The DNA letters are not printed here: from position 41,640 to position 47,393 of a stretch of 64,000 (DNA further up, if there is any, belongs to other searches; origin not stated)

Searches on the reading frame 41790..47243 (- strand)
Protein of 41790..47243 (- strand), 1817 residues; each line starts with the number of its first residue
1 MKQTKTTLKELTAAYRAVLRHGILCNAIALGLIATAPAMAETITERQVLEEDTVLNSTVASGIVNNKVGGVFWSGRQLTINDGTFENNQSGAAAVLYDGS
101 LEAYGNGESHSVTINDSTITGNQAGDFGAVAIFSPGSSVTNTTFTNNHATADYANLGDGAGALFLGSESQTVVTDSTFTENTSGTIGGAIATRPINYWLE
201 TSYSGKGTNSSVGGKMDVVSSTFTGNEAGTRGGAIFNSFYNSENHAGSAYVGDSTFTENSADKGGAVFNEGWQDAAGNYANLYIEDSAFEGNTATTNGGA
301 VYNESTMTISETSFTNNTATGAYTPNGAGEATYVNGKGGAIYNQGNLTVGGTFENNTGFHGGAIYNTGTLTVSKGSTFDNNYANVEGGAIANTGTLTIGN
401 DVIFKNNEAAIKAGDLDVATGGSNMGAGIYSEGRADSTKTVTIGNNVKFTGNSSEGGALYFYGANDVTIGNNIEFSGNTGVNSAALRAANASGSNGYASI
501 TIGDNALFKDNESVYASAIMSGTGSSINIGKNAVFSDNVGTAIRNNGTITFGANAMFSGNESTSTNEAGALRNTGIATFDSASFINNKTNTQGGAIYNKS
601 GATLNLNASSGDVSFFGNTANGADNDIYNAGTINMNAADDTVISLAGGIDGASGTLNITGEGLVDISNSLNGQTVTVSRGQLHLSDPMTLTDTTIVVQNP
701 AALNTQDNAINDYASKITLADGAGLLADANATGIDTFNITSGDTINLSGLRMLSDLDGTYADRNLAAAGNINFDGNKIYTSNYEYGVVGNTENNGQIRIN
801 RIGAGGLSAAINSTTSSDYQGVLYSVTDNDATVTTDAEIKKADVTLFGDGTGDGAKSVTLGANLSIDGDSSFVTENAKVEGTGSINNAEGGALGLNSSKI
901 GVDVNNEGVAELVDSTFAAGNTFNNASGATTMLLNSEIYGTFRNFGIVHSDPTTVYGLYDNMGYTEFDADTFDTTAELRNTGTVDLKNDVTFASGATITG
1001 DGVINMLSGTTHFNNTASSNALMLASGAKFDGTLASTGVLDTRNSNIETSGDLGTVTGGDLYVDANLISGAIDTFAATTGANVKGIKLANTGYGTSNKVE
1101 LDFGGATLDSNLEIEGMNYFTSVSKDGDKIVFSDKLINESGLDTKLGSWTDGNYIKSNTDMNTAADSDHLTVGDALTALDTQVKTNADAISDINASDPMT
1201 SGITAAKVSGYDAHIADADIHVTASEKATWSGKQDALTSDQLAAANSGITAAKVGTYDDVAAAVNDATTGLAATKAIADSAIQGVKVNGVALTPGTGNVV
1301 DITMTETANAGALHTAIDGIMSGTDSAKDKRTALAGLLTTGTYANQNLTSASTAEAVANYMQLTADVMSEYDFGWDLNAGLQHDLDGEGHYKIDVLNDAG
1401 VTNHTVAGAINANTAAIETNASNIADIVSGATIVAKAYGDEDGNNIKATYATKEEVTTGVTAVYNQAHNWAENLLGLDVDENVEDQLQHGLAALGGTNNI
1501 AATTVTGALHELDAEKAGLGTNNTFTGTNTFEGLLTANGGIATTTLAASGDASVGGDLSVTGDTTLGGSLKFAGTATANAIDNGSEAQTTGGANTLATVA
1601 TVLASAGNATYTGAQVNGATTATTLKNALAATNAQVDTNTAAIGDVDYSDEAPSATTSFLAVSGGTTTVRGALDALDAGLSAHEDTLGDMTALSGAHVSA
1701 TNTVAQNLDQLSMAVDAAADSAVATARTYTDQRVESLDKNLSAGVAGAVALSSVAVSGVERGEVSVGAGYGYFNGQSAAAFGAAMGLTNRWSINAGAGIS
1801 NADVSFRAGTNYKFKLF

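Call 23: search_protein_families(library=pfam, proteins=[window:41790-47243:-], max_evalue=0.001)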
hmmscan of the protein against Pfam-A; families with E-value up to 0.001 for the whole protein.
window:41790-47243:- (1817 aa): 2 families
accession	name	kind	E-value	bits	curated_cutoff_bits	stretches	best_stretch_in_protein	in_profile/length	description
PF02415.23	Chlam_PMP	-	2.3e-14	52.3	20.6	0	287-304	2-19/19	Chlamydia polymorphic membrane protein (Chlamydia_PMP) repeat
PF03895.21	YadA_anchor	-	2.2e-09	37.7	22.7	1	1762-1814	7-60/60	YadA-like membrane anchor domain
